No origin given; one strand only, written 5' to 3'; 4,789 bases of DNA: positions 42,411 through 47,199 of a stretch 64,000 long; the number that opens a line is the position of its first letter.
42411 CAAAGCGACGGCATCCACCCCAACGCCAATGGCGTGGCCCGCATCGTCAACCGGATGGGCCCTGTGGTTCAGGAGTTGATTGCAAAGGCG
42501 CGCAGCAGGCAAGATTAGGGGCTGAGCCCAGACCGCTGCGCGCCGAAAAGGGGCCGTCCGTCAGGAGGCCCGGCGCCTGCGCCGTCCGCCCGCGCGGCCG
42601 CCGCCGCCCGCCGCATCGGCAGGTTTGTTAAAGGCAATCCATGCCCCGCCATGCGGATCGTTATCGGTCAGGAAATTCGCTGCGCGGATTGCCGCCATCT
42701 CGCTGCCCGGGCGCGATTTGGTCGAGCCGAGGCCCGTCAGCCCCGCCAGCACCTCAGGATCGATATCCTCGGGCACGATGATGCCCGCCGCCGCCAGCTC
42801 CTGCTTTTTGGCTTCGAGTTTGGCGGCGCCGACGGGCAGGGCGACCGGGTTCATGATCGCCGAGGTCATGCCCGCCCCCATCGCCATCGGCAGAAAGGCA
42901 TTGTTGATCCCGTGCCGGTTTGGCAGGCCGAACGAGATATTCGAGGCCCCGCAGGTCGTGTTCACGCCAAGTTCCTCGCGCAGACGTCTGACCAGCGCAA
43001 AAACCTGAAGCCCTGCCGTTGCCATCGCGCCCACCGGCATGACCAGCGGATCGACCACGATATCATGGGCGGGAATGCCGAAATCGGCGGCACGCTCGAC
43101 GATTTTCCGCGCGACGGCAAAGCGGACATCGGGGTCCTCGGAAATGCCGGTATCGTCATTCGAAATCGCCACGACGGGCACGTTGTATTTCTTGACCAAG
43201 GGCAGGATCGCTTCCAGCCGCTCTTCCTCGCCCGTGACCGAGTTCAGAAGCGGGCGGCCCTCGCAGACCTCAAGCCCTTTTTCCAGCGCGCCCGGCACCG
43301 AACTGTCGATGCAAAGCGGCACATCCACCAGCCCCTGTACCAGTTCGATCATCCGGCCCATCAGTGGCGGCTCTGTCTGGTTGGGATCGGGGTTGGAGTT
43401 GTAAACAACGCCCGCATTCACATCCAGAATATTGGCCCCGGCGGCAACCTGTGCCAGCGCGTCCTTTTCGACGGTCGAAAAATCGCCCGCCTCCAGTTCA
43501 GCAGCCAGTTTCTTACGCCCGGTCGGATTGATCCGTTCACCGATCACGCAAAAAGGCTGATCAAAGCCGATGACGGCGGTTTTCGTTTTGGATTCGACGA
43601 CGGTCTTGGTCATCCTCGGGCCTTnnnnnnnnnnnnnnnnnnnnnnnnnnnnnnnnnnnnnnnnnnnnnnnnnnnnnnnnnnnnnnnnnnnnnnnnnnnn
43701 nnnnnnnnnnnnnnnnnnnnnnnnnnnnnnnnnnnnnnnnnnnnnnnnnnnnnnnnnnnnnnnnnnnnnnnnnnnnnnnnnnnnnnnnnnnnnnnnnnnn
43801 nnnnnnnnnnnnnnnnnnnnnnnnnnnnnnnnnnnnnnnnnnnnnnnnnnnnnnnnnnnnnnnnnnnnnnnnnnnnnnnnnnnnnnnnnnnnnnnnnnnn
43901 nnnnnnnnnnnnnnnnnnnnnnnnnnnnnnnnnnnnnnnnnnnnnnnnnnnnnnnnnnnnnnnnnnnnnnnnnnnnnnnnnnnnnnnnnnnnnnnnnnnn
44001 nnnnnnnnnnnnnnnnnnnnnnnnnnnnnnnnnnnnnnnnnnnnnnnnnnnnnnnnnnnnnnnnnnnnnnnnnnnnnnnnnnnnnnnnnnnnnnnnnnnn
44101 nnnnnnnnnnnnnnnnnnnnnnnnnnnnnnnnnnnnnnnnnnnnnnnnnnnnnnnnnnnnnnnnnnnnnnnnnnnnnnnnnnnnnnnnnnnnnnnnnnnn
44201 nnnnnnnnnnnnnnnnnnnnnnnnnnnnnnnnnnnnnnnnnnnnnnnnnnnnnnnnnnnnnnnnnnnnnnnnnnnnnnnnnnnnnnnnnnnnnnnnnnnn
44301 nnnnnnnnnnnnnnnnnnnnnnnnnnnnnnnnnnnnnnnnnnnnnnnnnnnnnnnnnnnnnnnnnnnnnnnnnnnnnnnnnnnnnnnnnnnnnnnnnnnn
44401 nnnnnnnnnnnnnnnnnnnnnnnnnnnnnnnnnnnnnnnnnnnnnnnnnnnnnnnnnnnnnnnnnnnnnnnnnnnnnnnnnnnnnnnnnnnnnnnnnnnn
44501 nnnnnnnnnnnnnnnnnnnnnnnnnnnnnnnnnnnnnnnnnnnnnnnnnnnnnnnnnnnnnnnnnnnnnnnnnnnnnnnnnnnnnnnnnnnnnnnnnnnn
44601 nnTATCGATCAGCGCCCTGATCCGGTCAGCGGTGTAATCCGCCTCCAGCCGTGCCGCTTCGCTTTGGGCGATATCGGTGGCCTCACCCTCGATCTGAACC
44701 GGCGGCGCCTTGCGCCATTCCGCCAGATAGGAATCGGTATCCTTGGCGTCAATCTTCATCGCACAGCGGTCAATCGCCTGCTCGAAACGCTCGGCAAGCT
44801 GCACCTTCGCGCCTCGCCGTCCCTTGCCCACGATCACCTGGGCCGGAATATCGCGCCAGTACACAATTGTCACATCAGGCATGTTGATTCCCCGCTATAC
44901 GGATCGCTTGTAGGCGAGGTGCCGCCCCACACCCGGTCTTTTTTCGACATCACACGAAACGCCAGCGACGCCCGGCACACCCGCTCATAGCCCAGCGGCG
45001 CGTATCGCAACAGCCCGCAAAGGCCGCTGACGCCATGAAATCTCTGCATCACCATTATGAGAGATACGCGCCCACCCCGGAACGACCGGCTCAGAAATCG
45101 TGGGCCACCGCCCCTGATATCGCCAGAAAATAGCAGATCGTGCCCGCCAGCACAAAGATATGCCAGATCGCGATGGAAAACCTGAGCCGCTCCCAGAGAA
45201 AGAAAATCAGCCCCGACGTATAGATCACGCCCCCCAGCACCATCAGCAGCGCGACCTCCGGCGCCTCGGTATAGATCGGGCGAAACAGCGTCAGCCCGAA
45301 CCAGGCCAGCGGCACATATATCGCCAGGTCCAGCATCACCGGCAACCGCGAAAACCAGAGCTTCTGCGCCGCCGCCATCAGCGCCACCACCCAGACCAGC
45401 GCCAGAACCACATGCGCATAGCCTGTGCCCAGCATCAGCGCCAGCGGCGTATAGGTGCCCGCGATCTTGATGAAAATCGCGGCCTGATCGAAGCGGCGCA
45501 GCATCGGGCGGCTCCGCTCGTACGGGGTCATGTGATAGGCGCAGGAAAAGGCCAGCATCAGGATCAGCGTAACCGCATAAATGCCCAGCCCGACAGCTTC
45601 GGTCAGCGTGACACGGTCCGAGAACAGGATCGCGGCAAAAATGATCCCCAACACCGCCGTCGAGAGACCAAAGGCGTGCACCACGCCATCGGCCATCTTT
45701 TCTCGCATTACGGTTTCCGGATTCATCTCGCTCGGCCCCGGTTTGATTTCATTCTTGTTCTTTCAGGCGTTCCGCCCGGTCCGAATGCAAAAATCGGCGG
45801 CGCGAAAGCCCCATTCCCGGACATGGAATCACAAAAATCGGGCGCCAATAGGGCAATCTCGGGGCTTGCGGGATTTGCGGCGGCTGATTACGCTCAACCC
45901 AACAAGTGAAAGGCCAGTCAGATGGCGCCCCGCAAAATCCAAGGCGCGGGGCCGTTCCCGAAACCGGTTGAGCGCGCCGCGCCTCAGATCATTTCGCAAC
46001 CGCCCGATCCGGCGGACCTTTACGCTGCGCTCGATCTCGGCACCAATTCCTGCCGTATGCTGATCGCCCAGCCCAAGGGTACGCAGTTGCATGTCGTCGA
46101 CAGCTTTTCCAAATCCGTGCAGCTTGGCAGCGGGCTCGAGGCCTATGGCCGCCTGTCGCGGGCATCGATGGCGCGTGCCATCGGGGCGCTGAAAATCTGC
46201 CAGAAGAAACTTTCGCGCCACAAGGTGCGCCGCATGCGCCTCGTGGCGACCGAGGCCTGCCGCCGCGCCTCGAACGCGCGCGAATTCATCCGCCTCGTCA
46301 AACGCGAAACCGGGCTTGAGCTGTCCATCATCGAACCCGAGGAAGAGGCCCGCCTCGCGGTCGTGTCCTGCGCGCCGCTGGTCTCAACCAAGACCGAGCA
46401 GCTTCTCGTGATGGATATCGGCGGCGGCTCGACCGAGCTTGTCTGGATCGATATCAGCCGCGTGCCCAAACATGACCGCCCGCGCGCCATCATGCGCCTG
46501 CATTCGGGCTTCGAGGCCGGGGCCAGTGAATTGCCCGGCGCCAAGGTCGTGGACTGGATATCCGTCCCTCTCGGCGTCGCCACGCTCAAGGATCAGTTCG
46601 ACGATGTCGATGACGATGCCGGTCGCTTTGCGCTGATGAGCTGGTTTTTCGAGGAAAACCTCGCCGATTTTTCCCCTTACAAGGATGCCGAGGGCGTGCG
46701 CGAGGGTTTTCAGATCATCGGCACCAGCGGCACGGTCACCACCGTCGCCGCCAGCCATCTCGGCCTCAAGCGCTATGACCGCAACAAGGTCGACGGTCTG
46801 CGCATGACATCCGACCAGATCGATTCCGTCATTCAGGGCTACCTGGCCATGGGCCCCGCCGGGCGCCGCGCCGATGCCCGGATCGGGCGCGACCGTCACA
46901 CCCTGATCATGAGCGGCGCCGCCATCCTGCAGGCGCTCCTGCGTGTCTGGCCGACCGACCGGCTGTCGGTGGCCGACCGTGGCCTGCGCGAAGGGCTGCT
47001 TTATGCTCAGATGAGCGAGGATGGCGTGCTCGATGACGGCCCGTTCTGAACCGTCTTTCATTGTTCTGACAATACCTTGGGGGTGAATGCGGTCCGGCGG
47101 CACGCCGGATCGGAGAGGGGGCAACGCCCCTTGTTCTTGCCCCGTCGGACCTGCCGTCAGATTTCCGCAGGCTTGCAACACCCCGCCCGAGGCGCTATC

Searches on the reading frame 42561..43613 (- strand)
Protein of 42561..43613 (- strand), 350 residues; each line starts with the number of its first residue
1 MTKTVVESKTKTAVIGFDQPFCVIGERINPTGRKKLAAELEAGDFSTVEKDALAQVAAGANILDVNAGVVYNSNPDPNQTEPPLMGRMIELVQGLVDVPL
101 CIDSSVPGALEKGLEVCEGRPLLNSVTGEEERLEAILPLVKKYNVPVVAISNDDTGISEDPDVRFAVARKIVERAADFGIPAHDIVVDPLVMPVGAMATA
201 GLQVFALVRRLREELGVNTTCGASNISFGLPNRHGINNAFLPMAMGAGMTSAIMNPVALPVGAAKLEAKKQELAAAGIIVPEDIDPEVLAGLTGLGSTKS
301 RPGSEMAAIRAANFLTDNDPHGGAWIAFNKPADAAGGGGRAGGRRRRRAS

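Call 9: search_protein_families(library=pfam, proteins=[window:42561-43613:-], max_evalue=0.01)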
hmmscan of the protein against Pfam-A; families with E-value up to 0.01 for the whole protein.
window:42561-43613:- (350 aa): 2 families
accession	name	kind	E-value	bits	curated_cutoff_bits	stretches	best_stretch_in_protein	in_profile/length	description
PF00809.28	Pterin_bind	-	5.5e-27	95.4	25.5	1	25-254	1-243/244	Pterin binding enzyme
PF03599.22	CdhD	-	1.3e-10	41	24.8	1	83-211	83-198/387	CO dehydrogenase/acetyl-CoA synthase delta subunit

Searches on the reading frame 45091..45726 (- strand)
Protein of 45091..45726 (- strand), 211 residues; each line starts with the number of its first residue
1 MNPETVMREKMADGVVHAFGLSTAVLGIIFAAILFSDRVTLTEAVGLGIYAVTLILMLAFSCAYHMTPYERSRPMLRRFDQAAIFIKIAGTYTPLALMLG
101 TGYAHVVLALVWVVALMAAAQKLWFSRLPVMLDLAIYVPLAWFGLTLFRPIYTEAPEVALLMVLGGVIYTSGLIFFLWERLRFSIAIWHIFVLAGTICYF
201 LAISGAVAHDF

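Call 12: search_protein_families(library=pfam, proteins=[window:45091-45726:-], max_evalue=0.5)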
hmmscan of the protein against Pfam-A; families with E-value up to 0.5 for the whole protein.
window:45091-45726:- (211 aa): 2 families
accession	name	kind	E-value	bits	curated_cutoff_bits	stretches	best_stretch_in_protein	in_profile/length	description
PF03006.26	HlyIII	-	8.3e-23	81.7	26.2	1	11-200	7-224/224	Haemolysin-III related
PF14991.11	MLANA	-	0.01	16.5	27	1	38-65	19-46/117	Protein melan-A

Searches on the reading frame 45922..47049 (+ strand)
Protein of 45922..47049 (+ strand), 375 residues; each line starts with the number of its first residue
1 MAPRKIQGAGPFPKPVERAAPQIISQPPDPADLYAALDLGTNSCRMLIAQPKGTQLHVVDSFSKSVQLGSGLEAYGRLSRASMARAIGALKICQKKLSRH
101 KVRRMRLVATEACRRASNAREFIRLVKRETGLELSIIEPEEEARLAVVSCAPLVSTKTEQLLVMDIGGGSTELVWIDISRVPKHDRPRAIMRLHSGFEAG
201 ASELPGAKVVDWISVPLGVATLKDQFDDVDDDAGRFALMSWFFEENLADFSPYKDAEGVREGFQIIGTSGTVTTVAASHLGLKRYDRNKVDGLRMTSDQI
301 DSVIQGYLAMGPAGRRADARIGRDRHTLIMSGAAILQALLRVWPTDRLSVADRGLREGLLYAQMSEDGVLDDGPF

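Call 12: search_protein_families(library=pfam, proteins=[window:45922-47049:+], max_evalue=0.5)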
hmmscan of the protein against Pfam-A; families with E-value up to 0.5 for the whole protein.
window:45922-47049:+ (375 aa): 1 family
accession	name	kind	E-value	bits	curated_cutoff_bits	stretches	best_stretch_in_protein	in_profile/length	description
PF02541.22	Ppx-GppA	-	1.3e-45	156.5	27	1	48-364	2-282/285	Ppx/GppA phosphatase family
